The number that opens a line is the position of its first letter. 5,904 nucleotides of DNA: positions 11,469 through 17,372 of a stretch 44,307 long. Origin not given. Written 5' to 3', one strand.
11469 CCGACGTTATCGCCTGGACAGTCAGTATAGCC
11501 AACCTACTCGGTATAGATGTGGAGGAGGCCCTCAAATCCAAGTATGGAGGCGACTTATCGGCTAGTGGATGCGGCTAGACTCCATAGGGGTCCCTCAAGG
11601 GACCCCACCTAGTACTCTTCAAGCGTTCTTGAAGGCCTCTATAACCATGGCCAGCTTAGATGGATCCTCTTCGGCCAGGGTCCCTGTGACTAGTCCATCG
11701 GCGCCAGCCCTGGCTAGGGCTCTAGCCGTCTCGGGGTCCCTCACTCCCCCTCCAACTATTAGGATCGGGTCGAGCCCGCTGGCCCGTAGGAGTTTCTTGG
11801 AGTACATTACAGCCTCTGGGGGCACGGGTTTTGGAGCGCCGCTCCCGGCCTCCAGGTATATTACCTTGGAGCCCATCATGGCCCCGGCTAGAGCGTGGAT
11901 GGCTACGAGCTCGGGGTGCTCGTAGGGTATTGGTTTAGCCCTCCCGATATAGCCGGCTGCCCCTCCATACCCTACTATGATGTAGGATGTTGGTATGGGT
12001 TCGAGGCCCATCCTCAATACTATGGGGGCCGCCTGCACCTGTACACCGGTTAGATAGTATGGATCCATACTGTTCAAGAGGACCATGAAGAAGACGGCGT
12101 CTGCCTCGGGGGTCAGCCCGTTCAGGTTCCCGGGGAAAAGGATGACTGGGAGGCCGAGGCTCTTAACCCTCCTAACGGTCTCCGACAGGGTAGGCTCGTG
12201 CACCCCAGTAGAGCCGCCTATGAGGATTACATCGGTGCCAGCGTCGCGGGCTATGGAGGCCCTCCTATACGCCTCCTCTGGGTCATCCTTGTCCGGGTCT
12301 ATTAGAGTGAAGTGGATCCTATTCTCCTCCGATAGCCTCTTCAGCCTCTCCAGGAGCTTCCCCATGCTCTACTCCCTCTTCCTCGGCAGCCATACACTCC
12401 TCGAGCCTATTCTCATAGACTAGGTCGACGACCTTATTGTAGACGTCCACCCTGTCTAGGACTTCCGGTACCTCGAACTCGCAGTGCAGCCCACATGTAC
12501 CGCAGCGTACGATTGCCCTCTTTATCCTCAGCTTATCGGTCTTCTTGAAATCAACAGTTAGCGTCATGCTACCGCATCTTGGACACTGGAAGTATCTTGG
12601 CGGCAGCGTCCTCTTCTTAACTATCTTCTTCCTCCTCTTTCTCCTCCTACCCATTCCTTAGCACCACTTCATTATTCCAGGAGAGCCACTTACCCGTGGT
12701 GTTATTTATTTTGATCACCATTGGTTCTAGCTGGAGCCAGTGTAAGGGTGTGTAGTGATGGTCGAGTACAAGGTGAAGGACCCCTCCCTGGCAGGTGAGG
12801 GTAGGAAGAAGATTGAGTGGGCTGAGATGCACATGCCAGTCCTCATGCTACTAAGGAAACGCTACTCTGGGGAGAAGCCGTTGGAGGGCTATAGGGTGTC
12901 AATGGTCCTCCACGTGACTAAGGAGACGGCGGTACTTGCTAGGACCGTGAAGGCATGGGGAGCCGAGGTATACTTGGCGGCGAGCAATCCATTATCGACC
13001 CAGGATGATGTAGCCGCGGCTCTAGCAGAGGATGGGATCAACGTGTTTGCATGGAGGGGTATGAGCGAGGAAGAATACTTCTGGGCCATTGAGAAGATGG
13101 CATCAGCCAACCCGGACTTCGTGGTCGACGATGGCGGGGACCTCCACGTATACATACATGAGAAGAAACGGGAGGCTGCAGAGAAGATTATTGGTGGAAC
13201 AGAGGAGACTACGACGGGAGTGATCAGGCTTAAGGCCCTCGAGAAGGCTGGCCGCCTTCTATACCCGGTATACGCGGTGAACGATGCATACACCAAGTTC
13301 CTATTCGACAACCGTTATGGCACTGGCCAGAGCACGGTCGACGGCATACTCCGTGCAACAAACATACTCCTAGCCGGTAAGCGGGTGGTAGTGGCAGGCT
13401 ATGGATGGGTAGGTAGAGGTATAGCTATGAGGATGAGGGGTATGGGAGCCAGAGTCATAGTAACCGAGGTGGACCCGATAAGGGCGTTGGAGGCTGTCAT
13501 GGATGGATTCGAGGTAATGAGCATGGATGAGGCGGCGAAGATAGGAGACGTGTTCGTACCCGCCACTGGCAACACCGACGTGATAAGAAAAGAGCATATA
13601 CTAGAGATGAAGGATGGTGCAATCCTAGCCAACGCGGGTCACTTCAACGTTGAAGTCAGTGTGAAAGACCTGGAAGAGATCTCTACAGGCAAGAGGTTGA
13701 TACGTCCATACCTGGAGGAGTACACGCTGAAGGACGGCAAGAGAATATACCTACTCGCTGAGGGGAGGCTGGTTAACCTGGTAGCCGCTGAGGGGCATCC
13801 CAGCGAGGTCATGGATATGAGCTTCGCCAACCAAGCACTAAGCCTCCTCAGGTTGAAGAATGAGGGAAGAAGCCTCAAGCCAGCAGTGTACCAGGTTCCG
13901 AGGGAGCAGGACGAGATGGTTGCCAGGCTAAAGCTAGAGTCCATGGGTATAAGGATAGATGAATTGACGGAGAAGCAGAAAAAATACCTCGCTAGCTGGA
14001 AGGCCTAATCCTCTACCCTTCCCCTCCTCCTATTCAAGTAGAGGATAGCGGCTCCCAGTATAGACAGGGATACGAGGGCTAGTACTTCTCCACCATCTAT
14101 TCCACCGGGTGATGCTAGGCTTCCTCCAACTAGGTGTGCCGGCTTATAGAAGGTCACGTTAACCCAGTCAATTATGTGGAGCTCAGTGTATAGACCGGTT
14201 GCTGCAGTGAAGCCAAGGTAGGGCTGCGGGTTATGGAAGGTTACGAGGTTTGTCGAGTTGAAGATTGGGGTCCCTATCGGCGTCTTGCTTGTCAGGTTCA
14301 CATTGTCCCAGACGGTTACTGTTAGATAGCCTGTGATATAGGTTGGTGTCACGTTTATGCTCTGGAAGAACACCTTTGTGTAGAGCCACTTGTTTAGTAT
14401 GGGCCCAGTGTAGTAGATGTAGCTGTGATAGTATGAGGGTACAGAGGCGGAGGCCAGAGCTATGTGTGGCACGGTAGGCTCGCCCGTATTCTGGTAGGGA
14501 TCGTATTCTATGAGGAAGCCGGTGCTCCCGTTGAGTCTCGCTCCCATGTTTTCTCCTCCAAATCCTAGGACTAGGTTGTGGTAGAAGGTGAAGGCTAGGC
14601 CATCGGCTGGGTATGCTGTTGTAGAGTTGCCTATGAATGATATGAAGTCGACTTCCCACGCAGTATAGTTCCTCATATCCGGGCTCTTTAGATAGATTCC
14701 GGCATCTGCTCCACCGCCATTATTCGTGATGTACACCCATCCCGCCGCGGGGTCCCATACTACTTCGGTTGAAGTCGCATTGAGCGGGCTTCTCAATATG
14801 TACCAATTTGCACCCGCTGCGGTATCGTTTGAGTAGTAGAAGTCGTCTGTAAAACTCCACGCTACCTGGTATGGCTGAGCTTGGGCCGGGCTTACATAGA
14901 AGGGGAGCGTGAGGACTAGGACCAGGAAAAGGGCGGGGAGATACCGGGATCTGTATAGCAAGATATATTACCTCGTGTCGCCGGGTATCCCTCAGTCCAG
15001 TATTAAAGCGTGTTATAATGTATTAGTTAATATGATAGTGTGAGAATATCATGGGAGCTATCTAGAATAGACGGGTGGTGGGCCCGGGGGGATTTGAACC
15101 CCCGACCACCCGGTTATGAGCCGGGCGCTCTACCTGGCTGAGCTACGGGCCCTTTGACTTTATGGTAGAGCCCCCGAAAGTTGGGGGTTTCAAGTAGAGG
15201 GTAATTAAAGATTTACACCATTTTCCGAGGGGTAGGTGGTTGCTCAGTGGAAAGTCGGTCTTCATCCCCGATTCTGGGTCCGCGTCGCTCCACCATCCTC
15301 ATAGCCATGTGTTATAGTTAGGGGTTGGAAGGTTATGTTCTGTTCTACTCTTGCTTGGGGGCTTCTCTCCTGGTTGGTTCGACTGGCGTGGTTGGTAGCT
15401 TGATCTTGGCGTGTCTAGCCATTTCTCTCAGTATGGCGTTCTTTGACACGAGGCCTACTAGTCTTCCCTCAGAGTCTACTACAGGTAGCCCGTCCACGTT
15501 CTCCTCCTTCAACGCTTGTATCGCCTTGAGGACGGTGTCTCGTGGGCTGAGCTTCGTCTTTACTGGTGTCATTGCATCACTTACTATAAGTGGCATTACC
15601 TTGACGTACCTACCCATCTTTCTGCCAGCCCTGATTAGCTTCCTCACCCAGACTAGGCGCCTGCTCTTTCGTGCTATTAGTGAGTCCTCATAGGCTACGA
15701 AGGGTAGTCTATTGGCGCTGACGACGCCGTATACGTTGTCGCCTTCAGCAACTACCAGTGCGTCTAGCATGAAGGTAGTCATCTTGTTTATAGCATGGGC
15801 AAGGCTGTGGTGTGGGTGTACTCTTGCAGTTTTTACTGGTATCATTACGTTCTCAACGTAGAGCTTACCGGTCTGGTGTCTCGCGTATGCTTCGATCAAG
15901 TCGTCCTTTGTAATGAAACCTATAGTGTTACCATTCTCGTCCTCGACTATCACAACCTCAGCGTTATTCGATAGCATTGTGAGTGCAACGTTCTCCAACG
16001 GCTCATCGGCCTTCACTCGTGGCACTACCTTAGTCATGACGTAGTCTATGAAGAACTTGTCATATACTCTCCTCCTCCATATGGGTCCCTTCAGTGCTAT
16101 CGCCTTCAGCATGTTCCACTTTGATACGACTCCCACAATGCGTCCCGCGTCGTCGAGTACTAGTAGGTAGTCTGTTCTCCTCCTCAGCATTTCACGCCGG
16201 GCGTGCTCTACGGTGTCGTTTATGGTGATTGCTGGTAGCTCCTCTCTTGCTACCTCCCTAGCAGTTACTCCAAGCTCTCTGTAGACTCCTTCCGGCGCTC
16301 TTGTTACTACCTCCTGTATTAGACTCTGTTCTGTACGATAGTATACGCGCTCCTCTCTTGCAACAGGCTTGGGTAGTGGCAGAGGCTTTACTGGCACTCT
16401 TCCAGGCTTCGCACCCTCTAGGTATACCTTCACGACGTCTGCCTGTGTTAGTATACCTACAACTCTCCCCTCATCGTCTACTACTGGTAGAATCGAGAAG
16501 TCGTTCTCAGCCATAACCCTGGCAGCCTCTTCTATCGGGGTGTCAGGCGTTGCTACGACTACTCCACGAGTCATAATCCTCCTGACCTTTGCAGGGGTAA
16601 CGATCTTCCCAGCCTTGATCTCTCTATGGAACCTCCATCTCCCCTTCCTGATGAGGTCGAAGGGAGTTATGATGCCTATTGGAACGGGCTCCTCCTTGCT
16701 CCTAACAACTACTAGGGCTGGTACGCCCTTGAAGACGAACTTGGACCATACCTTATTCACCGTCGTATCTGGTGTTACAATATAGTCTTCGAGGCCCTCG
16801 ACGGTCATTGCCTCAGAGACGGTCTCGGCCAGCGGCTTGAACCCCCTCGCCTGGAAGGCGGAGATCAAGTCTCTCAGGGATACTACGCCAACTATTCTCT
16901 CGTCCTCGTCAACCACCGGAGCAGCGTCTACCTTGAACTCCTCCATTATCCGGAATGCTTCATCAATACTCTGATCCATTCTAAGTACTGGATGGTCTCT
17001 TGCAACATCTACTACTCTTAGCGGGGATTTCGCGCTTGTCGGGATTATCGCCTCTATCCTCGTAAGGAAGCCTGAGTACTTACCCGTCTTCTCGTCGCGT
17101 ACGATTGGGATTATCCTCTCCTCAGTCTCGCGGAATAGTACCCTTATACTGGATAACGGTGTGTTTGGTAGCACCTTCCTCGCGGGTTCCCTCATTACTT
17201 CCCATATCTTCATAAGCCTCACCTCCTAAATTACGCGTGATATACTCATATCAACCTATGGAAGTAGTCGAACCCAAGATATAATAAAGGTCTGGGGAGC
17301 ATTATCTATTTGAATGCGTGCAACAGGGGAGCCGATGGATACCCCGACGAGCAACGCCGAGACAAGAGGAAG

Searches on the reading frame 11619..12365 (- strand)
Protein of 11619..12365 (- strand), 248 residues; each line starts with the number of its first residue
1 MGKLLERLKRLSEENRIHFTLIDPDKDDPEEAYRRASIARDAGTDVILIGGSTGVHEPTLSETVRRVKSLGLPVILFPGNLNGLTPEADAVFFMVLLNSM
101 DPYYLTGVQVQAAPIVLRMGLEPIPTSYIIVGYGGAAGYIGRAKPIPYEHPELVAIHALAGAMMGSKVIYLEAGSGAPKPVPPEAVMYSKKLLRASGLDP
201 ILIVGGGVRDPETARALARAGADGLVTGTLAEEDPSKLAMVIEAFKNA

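Call 7: search_protein_families(library=pfam, proteins=[window:11619-12365:-])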
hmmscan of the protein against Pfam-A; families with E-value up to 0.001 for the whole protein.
window:11619-12365:- (248 aa): 2 families
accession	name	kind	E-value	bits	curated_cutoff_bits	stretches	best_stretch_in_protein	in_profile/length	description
PF01884.23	PcrB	-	2.5e-53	181.3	23.9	1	13-244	5-221/226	PcrB family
PF00977.27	His_biosynth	-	1e-05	25.5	23.6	1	202-247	76-121/228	Histidine biosynthesis protein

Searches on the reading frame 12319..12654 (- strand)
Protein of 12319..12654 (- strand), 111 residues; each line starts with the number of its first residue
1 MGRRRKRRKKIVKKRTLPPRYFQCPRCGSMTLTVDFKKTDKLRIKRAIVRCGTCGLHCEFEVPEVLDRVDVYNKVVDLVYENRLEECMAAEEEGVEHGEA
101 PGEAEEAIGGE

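Call 56: search_protein_families(library=pfam, proteins=[window:12319-12654:-])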
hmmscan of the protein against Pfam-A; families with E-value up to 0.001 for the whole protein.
window:12319-12654:- (111 aa): 2 families
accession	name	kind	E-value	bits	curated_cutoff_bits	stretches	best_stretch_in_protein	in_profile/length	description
PF05129.18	Zn_ribbon_Elf1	-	4.1e-18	65.7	29.8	1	2-80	1-78/79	Transcription elongation factor Elf1 like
PF14354.12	Lar_restr_allev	-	0.00056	20.5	28.6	0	23-65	5-40/58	Restriction alleviation protein Lar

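Call 71: search_solved_structures(query=window:12319-12654:-, max_evalue=1, show_alignments=2)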
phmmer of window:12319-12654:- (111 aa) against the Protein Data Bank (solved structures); distinct sequences matched with E-value up to 1: 4.
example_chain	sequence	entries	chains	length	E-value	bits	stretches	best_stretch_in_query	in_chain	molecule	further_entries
8b3d_M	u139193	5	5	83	0.0044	20.2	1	1-78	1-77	Transcription elongation factor 1 homolog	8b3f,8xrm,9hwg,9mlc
9fd2_f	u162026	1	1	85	0.0048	20.1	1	1-78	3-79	Transcription elongation factor 1 homolog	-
9bz0_M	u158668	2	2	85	0.015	18.6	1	2-78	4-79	Transcription elongation factor 1 homolog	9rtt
6sg9_Fe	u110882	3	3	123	0.85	12.9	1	16-45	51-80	mt-SAF34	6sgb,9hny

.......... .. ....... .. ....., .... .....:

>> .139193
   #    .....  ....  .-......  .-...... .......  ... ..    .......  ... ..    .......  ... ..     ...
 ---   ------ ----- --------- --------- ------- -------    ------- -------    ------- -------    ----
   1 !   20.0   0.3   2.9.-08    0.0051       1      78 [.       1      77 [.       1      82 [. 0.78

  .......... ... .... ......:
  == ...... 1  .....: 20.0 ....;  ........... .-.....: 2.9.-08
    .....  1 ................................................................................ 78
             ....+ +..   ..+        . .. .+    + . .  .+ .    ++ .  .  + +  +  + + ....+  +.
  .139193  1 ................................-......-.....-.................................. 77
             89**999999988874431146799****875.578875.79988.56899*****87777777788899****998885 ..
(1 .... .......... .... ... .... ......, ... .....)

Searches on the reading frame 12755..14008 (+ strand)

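Call 7: search_protein_families(library=pfam, proteins=[window:12755-14008:+])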
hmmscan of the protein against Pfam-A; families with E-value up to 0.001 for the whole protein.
window:12755-14008:+ (417 aa): 4 families
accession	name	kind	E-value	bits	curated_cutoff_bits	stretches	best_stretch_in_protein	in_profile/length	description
PF05221.23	AdoHcyase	-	6e-74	249.3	25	2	4-139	1-141/299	S-adenosyl-L-homocysteine hydrolase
PF00670.27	AdoHcyase_NAD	-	2.9e-59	200.3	27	1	186-346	1-161/162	S-adenosyl-L-homocysteine hydrolase, NAD binding domain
PF07991.19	KARI_N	-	1.2e-10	41.6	20.6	1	206-302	2-102/165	Acetohydroxy acid isomeroreductase, NADPH-binding domain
PF02826.25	2-Hacid_dh_C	-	2.5e-10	40.5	25.1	1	205-296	33-128/178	D-isomer specific 2-hydroxyacid dehydrogenase, NAD binding domain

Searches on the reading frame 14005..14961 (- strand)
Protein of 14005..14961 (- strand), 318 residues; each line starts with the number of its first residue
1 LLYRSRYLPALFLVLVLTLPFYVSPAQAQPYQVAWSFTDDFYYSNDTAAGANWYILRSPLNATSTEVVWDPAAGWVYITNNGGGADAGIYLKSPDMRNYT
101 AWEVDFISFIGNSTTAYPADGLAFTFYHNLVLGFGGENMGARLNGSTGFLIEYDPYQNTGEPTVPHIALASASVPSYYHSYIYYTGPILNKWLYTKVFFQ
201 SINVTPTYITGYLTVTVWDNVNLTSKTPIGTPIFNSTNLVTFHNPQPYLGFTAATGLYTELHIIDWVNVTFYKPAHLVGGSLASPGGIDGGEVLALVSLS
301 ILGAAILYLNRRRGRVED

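Call 7: search_protein_families(library=pfam, proteins=[window:14005-14961:-])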
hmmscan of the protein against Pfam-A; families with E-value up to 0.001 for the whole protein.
window:14005-14961:- (318 aa): 1 family
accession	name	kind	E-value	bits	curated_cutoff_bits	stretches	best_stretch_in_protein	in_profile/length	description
PF18483.9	Lectin_L-type_dom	-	5.1e-05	23.7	78.3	1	64-263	16-210/215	Legume lectin beta-barrel domain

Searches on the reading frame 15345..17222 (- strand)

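Call 56: search_protein_families(library=pfam, proteins=[window:15345-17222:-])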
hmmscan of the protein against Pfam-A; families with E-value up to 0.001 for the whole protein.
window:15345-17222:- (625 aa): 1 family
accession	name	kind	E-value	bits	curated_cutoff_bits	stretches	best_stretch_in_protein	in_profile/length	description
PF00571.33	CBS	-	3.1e-77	255.2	24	6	213-268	1-56/57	CBS domain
